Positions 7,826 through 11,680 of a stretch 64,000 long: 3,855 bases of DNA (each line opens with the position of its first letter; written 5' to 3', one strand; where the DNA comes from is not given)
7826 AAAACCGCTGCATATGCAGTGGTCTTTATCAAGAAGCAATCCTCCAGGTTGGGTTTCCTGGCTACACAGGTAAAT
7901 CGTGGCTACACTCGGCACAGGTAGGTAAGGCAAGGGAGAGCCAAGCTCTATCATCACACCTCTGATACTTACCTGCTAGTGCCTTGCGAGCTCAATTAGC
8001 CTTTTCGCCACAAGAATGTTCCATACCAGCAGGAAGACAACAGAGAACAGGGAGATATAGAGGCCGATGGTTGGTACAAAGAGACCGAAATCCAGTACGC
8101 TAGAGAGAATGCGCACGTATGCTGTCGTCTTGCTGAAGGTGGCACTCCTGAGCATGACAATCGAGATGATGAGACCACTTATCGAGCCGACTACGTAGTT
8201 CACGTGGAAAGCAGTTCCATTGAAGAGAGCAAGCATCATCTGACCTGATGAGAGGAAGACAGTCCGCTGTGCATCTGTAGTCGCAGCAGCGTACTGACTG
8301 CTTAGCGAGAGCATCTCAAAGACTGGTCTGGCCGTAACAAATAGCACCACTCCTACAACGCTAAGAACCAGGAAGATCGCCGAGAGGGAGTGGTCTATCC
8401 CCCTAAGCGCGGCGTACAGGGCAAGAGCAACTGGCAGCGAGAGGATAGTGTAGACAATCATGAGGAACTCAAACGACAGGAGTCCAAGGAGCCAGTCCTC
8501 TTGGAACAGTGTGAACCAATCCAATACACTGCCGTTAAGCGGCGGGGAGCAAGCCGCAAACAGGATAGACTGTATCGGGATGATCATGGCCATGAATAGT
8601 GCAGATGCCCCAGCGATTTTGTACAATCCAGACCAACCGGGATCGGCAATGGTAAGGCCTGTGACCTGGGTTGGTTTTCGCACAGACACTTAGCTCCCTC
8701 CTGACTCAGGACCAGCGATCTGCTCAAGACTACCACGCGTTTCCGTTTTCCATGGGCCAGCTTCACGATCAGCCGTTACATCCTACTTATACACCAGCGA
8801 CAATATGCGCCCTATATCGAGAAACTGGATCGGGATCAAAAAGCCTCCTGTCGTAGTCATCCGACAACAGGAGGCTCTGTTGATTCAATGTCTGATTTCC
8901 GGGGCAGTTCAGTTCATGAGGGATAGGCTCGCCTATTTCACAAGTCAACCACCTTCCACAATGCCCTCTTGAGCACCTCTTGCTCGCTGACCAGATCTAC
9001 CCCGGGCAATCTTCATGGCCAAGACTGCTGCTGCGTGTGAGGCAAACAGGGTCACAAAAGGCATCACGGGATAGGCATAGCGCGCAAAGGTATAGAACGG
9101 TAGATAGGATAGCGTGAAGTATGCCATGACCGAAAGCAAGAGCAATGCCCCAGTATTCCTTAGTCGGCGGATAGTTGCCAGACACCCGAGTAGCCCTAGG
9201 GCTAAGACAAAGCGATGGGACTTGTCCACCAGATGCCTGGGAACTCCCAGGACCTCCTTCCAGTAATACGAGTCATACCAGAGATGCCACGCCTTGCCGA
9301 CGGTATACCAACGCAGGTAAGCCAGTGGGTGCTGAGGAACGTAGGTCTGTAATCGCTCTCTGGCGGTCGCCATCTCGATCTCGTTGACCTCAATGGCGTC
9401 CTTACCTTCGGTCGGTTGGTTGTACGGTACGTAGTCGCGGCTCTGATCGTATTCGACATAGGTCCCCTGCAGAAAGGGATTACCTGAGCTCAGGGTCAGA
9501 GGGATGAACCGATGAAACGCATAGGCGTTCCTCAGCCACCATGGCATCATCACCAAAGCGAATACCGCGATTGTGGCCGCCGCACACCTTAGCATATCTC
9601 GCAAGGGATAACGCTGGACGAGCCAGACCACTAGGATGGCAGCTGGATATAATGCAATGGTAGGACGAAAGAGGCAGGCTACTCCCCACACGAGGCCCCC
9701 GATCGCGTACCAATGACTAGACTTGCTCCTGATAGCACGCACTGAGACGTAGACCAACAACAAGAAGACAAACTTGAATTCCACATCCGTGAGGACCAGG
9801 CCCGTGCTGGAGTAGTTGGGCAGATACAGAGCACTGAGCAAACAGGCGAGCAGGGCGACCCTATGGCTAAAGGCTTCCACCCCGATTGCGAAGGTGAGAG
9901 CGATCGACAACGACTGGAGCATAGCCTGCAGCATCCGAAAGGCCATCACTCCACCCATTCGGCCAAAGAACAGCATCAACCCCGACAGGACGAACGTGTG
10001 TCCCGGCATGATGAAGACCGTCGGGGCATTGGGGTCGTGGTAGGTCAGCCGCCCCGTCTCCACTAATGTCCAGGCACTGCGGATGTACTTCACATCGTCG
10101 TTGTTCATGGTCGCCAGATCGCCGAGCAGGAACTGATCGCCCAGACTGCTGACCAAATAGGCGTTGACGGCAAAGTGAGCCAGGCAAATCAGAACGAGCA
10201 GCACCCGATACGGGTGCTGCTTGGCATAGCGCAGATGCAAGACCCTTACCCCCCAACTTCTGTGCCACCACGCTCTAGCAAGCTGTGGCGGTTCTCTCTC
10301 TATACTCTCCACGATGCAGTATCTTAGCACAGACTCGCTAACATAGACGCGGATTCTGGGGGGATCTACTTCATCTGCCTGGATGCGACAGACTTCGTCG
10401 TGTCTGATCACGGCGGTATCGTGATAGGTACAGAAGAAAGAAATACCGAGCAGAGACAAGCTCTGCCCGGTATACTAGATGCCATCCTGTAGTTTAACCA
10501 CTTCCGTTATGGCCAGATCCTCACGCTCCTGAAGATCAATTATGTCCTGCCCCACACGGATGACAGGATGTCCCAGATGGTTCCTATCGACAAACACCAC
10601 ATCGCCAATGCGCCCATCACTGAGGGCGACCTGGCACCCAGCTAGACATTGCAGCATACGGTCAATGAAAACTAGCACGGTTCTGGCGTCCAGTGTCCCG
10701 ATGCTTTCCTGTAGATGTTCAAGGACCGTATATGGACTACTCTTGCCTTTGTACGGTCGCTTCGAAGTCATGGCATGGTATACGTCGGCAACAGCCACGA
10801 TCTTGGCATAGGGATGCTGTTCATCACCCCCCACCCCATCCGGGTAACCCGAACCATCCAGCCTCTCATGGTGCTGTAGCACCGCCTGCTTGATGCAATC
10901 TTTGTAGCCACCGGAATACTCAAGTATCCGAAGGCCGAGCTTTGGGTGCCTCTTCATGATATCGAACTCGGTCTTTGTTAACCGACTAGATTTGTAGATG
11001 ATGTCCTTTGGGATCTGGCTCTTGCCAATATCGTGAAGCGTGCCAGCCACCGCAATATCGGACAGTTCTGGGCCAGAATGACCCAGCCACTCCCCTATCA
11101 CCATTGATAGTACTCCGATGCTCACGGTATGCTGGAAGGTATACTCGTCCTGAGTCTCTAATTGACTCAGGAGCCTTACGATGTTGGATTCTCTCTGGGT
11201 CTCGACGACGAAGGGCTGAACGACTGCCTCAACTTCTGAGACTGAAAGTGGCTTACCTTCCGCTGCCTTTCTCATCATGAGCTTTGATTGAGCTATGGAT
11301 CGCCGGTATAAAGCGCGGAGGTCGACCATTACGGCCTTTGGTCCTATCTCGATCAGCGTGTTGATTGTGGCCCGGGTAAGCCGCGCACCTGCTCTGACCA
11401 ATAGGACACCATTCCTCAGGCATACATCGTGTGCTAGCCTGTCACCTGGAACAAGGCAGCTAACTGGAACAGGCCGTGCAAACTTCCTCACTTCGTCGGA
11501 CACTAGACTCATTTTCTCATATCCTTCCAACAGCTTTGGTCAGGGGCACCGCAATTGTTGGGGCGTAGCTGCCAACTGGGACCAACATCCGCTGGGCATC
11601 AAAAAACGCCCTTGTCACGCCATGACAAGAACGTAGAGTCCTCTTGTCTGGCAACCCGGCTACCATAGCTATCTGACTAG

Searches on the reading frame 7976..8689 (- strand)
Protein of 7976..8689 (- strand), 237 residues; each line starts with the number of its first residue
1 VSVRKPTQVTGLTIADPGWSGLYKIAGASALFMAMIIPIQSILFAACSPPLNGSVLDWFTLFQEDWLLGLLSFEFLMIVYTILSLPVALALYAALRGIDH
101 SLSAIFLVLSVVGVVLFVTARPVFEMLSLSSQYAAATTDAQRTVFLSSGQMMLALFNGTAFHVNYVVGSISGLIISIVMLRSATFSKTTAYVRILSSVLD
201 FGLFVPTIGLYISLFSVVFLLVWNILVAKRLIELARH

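Call 6: search_protein_families(library=pfam, proteins=[window:7976-8689:-], max_evalue=0.01)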
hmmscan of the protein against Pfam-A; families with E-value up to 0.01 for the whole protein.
window:7976-8689:- (237 aa): 0 families

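Call 34: search_protein_families(library=ncbifam, proteins=[window:7976-8689:-], max_evalue=0.01)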
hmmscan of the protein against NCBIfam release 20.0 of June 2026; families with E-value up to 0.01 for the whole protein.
window:7976-8689:- (237 aa): 0 families
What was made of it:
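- Tried and rejected: The 237-aa membrane protein at 7976-8689 has no Pfam or NCBIfam hit (calls 6, 34).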

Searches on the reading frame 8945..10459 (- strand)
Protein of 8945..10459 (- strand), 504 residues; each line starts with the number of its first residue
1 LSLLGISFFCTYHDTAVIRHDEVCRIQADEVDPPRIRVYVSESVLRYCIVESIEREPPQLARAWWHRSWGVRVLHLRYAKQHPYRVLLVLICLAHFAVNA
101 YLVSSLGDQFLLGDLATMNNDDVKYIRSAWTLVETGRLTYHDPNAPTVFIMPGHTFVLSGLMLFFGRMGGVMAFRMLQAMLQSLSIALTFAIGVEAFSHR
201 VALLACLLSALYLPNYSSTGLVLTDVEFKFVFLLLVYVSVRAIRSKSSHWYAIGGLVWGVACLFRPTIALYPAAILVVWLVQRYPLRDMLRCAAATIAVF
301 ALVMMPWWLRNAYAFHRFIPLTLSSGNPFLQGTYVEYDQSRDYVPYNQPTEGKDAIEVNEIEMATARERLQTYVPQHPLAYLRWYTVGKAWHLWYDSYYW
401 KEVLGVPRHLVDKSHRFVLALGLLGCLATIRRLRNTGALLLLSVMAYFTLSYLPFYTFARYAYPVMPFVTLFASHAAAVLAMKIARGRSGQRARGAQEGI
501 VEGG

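Call 6: search_protein_families(library=pfam, proteins=[window:8945-10459:-], max_evalue=0.01)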
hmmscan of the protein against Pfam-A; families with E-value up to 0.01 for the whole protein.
window:8945-10459:- (504 aa): 1 family
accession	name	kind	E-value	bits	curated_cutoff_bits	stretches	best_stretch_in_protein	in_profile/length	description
PF13231.12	PMT_2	-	2.8e-10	41.1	26.1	1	152-307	4-159/160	Dolichyl-phosphate-mannose-protein mannosyltransferase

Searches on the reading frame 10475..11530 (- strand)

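Call 42: search_protein_families(library=pfam, proteins=[window:10475-11530:-], max_evalue=0.001)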
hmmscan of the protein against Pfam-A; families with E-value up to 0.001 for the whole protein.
window:10475-11530:- (351 aa): 2 families
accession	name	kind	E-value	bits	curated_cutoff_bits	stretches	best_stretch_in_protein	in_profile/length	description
PF13487.12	HD_5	-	5.4e-28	98.3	27.2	1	124-281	7-167/170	HD domain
PF01966.28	HD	-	4e-17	63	22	1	131-254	1-116/116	HD domain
